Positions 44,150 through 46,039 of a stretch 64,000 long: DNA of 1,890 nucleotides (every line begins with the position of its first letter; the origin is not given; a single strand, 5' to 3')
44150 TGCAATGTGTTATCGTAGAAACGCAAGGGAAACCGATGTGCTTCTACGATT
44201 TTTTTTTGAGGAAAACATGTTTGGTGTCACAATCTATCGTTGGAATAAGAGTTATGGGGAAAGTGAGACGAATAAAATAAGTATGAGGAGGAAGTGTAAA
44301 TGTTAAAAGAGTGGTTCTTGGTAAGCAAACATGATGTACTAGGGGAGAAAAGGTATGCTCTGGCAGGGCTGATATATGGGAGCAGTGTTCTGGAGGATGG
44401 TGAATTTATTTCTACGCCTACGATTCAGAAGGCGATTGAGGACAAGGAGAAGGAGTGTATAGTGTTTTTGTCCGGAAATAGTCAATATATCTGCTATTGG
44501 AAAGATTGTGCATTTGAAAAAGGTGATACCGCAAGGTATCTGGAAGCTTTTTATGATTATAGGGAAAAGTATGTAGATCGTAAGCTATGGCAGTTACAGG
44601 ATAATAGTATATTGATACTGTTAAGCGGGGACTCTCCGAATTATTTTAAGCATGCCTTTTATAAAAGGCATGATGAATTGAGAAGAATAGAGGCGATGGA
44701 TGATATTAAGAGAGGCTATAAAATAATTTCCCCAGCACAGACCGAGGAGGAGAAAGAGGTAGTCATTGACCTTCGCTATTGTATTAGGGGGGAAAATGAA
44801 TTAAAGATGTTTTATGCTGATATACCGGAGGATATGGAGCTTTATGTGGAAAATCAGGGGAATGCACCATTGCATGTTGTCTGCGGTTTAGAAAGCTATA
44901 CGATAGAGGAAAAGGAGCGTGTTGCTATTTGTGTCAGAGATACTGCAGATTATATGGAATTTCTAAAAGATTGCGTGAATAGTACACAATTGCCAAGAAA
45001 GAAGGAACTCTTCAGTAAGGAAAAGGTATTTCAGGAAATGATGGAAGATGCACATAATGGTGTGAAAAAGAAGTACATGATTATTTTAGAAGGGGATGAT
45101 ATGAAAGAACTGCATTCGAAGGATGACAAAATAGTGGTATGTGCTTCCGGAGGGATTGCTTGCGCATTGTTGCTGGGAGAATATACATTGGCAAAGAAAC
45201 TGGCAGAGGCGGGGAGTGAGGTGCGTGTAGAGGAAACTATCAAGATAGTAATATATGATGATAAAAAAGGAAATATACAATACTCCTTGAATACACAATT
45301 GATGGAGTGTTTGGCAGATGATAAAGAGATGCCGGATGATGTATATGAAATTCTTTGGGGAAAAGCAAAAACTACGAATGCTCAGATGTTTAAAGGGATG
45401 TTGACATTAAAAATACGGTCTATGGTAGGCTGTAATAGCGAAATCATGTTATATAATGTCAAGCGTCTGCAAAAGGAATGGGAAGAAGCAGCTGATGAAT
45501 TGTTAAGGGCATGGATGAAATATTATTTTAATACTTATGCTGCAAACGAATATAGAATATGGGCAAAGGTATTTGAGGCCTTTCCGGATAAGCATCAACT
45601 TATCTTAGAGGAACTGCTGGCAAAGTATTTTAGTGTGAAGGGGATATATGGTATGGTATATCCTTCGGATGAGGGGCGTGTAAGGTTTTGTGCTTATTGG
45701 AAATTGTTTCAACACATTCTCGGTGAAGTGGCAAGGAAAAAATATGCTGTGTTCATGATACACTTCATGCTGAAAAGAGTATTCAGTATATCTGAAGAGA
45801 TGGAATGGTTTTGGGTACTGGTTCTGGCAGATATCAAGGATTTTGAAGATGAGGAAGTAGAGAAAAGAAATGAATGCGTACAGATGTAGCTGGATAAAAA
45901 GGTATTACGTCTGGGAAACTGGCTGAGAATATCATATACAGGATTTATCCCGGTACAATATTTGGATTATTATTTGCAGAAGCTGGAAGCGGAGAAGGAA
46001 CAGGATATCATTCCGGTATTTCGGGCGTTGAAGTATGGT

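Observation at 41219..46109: Orphan gene island splitting the sigE-sigG sporulation sigma locus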

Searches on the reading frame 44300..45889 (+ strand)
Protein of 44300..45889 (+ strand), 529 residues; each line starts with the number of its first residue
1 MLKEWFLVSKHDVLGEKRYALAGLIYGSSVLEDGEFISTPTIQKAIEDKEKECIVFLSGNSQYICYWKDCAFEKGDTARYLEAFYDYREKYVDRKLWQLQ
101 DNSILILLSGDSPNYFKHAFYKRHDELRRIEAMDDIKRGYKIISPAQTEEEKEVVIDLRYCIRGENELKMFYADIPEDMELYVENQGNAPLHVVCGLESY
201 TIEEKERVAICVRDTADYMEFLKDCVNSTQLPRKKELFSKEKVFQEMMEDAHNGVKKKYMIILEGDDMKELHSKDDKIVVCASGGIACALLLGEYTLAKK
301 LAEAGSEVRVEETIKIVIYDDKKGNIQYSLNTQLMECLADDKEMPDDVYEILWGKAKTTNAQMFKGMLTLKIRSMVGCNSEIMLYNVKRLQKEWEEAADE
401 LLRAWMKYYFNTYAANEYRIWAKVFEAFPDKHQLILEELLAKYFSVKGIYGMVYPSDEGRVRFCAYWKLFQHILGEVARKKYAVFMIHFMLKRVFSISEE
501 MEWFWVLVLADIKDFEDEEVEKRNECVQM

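Call 3: search_protein_families(library=pfam, max_evalue=0.1, proteins=[window:44300-45889:+])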
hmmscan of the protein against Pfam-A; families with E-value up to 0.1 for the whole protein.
window:44300-45889:+ (529 aa): 1 family
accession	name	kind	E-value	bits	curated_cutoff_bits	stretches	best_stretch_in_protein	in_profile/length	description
PF18217.7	Zap1_zf2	-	0.028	14.9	25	1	65-77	1-13/24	Zap1 zinc finger 2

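Call 4: search_protein_families(library=padloc, max_evalue=0.1, proteins=[window:44300-45889:+])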
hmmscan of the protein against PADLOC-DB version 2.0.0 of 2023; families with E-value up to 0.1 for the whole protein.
window:44300-45889:+ (529 aa): 0 families

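Call 5: search_protein_families(library=phrogs, max_evalue=0.1, proteins=[window:44300-45889:+])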
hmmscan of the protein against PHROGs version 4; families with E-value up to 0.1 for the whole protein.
window:44300-45889:+ (529 aa): 3 families
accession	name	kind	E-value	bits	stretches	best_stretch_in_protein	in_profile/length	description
phrog_6933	-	unknown function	0.0079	17.3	0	335-353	43-61/67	-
phrog_9449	-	unknown function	0.022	16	1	8-63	44-101/105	-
phrog_22775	-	unknown function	0.023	16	0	307-352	3-44/94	-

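Call 6: search_protein_families(library=ncbifam, max_evalue=0.1, proteins=[window:44300-45889:+])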
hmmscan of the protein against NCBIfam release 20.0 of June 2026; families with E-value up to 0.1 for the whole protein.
window:44300-45889:+ (529 aa): 2 families
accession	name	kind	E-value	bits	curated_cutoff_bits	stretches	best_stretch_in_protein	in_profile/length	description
NF052268.1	mediterrocin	equivalog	0.064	13.4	40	0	385-423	32-70/115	mediterrocin family bacteriocin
TIGR01753.1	flav_short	equivalog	0.084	13.4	123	0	8-68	38-99/140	flavodoxin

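Call 10: find_homologous_proteins(query=window:44300-45889:+)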
Query window:44300-45889:+ (529 aa): 1 proteins with E <= 0.001 among 8000 candidates.
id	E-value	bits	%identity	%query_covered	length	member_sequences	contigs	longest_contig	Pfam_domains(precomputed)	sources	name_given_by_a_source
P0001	0.0e+0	1205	100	100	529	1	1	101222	-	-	-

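Call 36: search_protein_representatives(protein=window:44300-45889:+)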
Query: 529 residues. Proteins with E-value up to 0.001 (for the whole library): 37; up to 1e-10: 11; up to 1e-30: 6. The best 37 are listed.
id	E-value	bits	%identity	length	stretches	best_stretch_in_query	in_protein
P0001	0.0e+00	1205.4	100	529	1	1-529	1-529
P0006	8.3e-82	292.3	35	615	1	2-528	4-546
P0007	6.2e-75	269.6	34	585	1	2-526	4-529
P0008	1.6e-63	231.9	30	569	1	1-528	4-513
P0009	2.2e-44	168.8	28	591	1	2-506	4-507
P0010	3.3e-34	135.2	28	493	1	87-527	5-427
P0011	4.4e-22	95.2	27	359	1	222-487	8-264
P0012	1.4e-18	83.6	31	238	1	18-211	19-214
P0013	2.2e-18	83.0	29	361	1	219-528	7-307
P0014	8.5e-17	77.8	29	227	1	2-215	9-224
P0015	1.1e-16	77.4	29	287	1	14-224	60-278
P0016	2.8e-09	52.9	27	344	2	213-413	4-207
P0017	1.1e-08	50.9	30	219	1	15-193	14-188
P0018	4.6e-07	45.6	27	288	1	3-208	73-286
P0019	5.1e-07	45.5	26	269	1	4-215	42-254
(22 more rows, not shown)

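Call 41: search_protein_families(library=pfam, alignment_id=A2, max_evalue=0.01)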
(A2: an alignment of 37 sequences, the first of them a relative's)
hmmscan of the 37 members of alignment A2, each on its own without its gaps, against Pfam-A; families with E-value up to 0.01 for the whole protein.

A. member 1, P0001 (529 aa): 0 families

B. families by the number of members that match (of 37 scanned): 0 families
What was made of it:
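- Tried and rejected: Pfam on all 37 p529 homologues gave no family (call 41).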

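Call 42: search_solved_structures(query=A2, max_evalue=1)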
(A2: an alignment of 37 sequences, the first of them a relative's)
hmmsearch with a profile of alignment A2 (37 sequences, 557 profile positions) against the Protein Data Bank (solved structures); distinct sequences matched with E-value up to 1: 0.

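Call 43: find_encoding_contigs(protein=P0006, flank=10000)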
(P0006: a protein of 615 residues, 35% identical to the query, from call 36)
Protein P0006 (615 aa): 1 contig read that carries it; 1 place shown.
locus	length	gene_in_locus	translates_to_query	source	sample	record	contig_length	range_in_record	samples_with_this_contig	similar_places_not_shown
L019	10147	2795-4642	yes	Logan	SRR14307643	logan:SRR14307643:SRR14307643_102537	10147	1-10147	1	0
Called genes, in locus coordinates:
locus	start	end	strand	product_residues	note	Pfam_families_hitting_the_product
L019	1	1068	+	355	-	?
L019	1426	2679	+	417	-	-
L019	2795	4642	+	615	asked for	-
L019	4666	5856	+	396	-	-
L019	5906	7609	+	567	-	PF00004:AAA, PF17866:AAA_lid_6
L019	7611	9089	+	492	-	PF09967:DUF2201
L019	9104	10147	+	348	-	?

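Call 45: find_encoding_contigs(protein=P0007, flank=10000)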
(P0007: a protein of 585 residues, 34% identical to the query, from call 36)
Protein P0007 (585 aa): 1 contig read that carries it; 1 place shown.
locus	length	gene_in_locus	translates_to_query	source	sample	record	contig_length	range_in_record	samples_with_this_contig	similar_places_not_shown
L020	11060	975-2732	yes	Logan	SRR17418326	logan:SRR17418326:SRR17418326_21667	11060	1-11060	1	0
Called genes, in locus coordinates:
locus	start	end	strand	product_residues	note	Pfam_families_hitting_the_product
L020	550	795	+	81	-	-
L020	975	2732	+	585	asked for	-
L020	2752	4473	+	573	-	PF00004:AAA, PF17866:AAA_lid_6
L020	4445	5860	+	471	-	PF09967:DUF2201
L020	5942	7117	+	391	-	PF00004:AAA (weak)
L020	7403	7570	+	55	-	-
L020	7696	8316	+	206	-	-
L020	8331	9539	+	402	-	-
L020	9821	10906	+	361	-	-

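Call 46: find_encoding_contigs(protein=P0008, flank=10000)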
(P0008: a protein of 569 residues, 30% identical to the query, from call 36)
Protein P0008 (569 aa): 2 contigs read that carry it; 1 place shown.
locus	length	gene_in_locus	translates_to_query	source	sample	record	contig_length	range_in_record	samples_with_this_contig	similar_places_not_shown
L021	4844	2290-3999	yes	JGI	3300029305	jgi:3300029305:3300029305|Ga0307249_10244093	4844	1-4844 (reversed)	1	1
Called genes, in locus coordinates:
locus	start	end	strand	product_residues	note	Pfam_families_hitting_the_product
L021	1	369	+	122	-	?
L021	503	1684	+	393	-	PF00226:DnaJ, PF01556:DnaJ_C, PF15777:Anti-TRAP (faint), PF00684:DnaJ_CXXCXGXG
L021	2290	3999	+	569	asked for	-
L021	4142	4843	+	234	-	?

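Call 47: find_encoding_contigs(protein=P0009, flank=10000)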
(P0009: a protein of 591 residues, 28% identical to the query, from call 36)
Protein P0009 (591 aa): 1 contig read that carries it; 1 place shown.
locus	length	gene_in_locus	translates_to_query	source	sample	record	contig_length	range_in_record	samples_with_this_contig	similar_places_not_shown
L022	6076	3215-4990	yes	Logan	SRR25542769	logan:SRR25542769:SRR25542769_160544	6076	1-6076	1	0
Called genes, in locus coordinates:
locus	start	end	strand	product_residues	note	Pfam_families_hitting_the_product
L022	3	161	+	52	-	?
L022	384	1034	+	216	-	-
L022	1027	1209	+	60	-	-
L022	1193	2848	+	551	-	-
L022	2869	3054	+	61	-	-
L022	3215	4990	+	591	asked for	-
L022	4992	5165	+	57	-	-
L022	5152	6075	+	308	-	?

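Call 49: search_protein_families(library=pfam, max_evalue=0.01, proteins=[L019:1-1068:+, L020:7696-8316:+, L020:8331-9539:+, L020:9821-10906:+, L022:384-1034:+, L022:1193-2848:+])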
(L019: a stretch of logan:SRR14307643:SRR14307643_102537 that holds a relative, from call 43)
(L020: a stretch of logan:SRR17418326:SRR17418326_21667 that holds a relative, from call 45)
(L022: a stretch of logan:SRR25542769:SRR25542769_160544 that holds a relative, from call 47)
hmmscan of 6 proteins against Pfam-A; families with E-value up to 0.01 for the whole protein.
L019:1-1068:+ (355 aa): 0 families

L020:7696-8316:+ (206 aa): 0 families

L020:8331-9539:+ (402 aa): 0 families

L020:9821-10906:+ (361 aa): 0 families

L022:384-1034:+ (216 aa): 0 families

L022:1193-2848:+ (551 aa): 1 family
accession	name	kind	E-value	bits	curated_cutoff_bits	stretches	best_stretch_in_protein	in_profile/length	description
PF01926.29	MMR_HSR1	-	0.0071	16.9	21.9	0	166-210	46-100/113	50S ribosome-binding GTPase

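Call 50: search_protein_families(library=ncbifam, max_evalue=0.01, proteins=[L019:1-1068:+, L020:7696-8316:+, L020:8331-9539:+, L020:9821-10906:+, L022:384-1034:+, L022:1193-2848:+])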
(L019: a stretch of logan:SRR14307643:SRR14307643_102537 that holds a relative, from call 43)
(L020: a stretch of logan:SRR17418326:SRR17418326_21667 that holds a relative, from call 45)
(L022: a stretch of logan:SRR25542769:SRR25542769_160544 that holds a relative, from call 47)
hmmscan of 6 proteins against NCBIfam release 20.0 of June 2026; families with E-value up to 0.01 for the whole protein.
L019:1-1068:+ (355 aa): 0 families

L020:7696-8316:+ (206 aa): 0 families

L020:8331-9539:+ (402 aa): 0 families

L020:9821-10906:+ (361 aa): 0 families

L022:384-1034:+ (216 aa): 0 families

L022:1193-2848:+ (551 aa): 0 families

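Call 52: search_dna_similar(query=window:44300-45886:+, collection=phages, mode=protein, max_evalue=0.001)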
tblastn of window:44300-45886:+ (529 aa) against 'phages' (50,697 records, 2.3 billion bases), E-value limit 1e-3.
No match.

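Call 53: search_dna_similar(query=window:44300-45886:+, collection=plasmids, mode=protein, max_evalue=0.001)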
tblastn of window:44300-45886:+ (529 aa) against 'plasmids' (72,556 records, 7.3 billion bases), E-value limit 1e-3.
No match.
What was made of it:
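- Tried and rejected: p529 has no relative in phage or plasmid records (calls 52, 53).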

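Call 55: search_protein_families(library=padloc, max_evalue=0.01, proteins=[L019:1-1068:+, L020:7696-8316:+, L020:8331-9539:+, L020:9821-10906:+, L022:1193-2848:+])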
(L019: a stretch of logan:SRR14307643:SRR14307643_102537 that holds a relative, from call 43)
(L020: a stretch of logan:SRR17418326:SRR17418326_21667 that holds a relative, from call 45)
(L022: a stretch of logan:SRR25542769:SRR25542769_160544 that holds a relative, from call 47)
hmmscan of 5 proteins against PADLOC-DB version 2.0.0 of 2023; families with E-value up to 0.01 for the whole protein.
L019:1-1068:+ (355 aa): 0 families

L020:7696-8316:+ (206 aa): 0 families

L020:8331-9539:+ (402 aa): 0 families

L020:9821-10906:+ (361 aa): 0 families

L022:1193-2848:+ (551 aa): 0 families

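Call 61: predict_structure(alignment_id=A2)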
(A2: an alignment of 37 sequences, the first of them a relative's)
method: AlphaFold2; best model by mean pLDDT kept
length: 529 residues; sequences in the alignment: 37
mean_pLDDT: 88.6   pTM: 0.83
mean pLDDT of the five models: 88.6, 88.0, 86.9, 87.0, 86.9
residues with pLDDT >= 90: 352; 70-90: 129; 50-70: 46; < 50: 2
segments of 3 or more residues with pLDDT < 50: none
pLDDT, mean of each block of 10 residues (from residue 1): 95 95 95 94 97 96 96 93 95 87 91 78 89 61 60 79 89 92 94 92 96 83 82 92 96 93 82 81 97 96 96 94 89 93 96 94 75 74 94 95 92 87 94 93 67 74 90 94 94 76 88 93 92
secondary structure, 60 per line:
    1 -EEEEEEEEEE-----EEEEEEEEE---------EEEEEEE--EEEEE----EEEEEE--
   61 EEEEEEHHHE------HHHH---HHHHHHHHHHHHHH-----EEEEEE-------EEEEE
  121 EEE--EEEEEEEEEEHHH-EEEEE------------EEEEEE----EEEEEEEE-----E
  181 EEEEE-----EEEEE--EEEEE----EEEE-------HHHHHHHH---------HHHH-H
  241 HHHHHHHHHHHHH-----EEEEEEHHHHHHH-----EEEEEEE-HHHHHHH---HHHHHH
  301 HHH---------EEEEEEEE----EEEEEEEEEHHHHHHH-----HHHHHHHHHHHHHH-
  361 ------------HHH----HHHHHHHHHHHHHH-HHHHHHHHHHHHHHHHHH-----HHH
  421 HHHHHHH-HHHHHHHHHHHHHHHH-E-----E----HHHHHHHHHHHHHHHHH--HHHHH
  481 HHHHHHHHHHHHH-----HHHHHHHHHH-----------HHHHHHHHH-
elements in order: E2-11 E17-25 E35-41 E44-48 E53-58 E61-66 H77-80 H84-97 E103-108 E116-123 E126-135 E140-144 E157-162 E167-174 E180-185 E191-195 E198-202 E207-210 H218-225 H235-238 H240-253 E259-264 H265-271 E277-283 H285-291 H295-303 E313-320 E325-333 H334-340 H346-359 H380-393 H395-412 H418-427 H429-444 H457-473 H476-493 H499-508 H520-528

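Call 63: fold_search(model_id=the predicted structure, library=pdb)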
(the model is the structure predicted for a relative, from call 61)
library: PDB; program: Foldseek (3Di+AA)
matches with E <= 10: 512; with E <= 0.001: 0
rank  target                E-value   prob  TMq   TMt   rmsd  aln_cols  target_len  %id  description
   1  6q3g_O2               8.5e-02  0.05  0.07  0.07  21.5       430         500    7  Structure of native bacteriophage P68 (released 2019-11-06)
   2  6iab                  8.5e-02  0.05  0.07  0.07  21.5       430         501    7  Tail fiber of Staphylococcus aureus phage P68 (released 2019-11-06)
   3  3v6a                  1.1e-01  0.69  0.16  0.19  12.8       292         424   11  Helical repeat structure of apoptosis inhibitor 5 reveals protein-protein interaction modules (released 2012-02-22)
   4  9q2d_C                1.1e-01  0.07  0.08  0.06  21.1       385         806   10  Cryo-EM structure of ternary complex Ikaros-ZF2:CC-885:CRBN:DDB1 (molecular glue degrader) (released 2025-10-01)
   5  4rv1_D                1.4e-01  0.44  0.16  0.19  13.4       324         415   12  Crystal Structure of Engineered Protein. Northeast Structural Genomics Consortium (NESG) Target OR497. (released 2014-12-10)
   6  7zf1_A                1.4e-01  0.44  0.14  0.08  14.9       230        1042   15  Structure of ubiquitinated FANCI in complex with FANCD2 and double-stranded DNA (released 2022-11-16)
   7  8bd7_S                1.7e-01  0.05  0.11  0.06  24.4       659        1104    9  IFTB1 subcomplex of anterograde Intraflagellar transport trains (Chlamydomonas reinhardtii) (released 2023-01-11)
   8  9hcj_D0               2.3e-01  0.04  0.12  0.08  23.4       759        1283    8  D. discoideum nuclear pore complex (released 2024-12-25)
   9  9nws_A                2.5e-01  0.07  0.09  0.07  20.4       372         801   11  Cryo-EM structure of DDB1dB:CRBN:mezigdomide:SALL4(392-449) (released 2026-02-04)
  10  8url                  2.8e-01  0.05  0.10  0.11  18.9       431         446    8  The Apo NanJ structure from Clostridium perfringens (released 2024-09-04)
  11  9lul_b                3.1e-01  0.05  0.11  0.11  22.3       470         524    7  Local refinement of stacked like DDB1-DDA1-DET1-Ube2e2-COP1 complex (layer 1) (released 2026-01-28)
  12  7ayq_A                3.2e-01  0.06  0.08  0.07  19.4       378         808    8  Crystal structure of DPP8 in complex with a 4-oxo-b-lactam based inhibitor, B114 (released 2021-06-30)
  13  9l35_B                3.4e-01  0.07  0.07  0.11  18.2       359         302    7  Crystal structure of C45G9.5 protein from Caenorhabditis elegans (released 2025-12-17)
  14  4c0o_A                3.8e-01  0.16  0.16  0.11  17.0       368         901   14  Transportin 3 in complex with phosphorylated ASF/SF2 (released 2014-01-22)
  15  8ivq_A                4.0e-01  0.04  0.12  0.04  21.1       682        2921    9  Cryo-EM structure of mouse BIRC6, Global map (released 2024-01-24)
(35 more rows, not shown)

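Call 65: fold_search(model_id=the predicted structure, library=viral)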
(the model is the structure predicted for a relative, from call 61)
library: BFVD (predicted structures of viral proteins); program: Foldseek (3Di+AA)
matches with E <= 10: 582; with E <= 0.001: 0
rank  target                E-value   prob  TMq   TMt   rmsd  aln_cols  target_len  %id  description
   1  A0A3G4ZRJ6            1.6e-02  0.60  0.17  0.19  15.9       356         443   12  Ankyrin repeat protein [Dasosvirus sp.]
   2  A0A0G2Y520            3.3e-02  0.13  0.10  0.11  20.4       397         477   10  PutativeBTB/POZ domain-containing protein [Acanthamoeba polyphaga mimivirus]
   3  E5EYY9                4.1e-02  1.00  0.09  0.38   5.7        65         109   17  (no name in the UniProt tables at hand)
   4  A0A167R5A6            4.3e-02  0.69  0.19  0.25  14.8       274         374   14  Ankyrin repeat protein [Powai lake megavirus]
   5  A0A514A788            5.0e-02  0.99  0.11  0.47   9.2       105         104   16  (no name in the UniProt tables at hand)
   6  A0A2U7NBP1            6.8e-02  0.10  0.08  0.15  19.9       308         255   11  Uncharacterized protein [Pseudomonas phage PspYZU05]
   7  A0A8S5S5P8            7.1e-02  0.06  0.09  0.10  28.3       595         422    8  Uncharacterized protein [Myoviridae sp. cthAo37]
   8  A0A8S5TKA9            7.9e-02  0.06  0.07  0.06  29.0       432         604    8  Uncharacterized protein [Podoviridae sp. ctz6O13]
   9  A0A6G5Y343            8.3e-02  1.00  0.11  0.58  10.1        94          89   16  (no name in the UniProt tables at hand)
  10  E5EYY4                1.2e-01  1.00  0.10  0.46   5.5        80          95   18  (no name in the UniProt tables at hand)
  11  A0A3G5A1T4            1.3e-01  0.28  0.10  0.12  12.3       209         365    9  Uncharacterized protein [Harvfovirus sp.]
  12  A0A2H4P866            1.6e-01  0.99  0.09  0.46   7.4        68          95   19  Uncharacterized protein [Pseudomonas phage ventosus]
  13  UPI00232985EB         1.6e-01  0.99  0.09  0.58   6.9        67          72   18  (no name look-up for this kind of identifier)
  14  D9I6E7                1.7e-01  0.99  0.09  0.39   5.7        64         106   20  Uncharacterized protein [Acinetobacter phage 133]
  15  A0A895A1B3            1.7e-01  0.51  0.15  0.14  15.6       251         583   12  (no name in the UniProt tables at hand)
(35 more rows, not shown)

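Call 69: find_encoding_contigs(protein=P0012, flank=10000, max_places=4)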
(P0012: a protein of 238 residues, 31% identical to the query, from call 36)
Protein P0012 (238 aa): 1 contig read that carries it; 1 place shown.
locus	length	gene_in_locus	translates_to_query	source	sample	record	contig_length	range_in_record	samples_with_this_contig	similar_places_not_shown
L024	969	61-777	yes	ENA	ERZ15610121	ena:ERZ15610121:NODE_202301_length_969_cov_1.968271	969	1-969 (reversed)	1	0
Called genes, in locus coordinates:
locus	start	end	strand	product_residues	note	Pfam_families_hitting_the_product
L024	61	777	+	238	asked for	-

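Call 70: find_encoding_contigs(protein=P0014, flank=10000, max_places=4)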
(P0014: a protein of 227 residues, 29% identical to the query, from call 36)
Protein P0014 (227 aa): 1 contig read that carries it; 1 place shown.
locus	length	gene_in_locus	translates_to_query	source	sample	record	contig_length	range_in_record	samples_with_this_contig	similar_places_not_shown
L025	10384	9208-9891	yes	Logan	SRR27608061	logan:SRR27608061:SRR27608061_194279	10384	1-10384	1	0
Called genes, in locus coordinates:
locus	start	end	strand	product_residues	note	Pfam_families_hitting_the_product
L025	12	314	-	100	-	PF01381:HTH_3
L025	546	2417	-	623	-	-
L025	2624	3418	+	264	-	-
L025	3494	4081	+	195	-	PF00574:CLP_protease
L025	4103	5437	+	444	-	PF02534:T4SS-DNA_transf, PF10412:TrwB_AAD_bind, PF12696:TraG-D_C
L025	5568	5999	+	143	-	-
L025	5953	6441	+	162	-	PF18143:HAD_SAK_2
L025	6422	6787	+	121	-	-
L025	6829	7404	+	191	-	-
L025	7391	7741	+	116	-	-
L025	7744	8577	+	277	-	PF01966:HD (faint)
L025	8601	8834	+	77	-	-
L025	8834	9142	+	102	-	-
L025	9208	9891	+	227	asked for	-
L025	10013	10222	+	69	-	-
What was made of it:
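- A standalone relative of the p529 N-domain lies in an ICE-like context with a VirD4/TraG coupling protein (call 70).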

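Call 111: search_solved_structures(query=A3, max_evalue=10)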
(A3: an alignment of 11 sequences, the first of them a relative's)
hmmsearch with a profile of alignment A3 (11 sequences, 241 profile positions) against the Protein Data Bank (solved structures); distinct sequences matched with E-value up to 10: 1.
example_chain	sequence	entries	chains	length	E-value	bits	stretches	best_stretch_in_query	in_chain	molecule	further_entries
8zbo_C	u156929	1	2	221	0.98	12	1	26-49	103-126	F97M variant of the biphotochromic fluorescent protein moxSAASoti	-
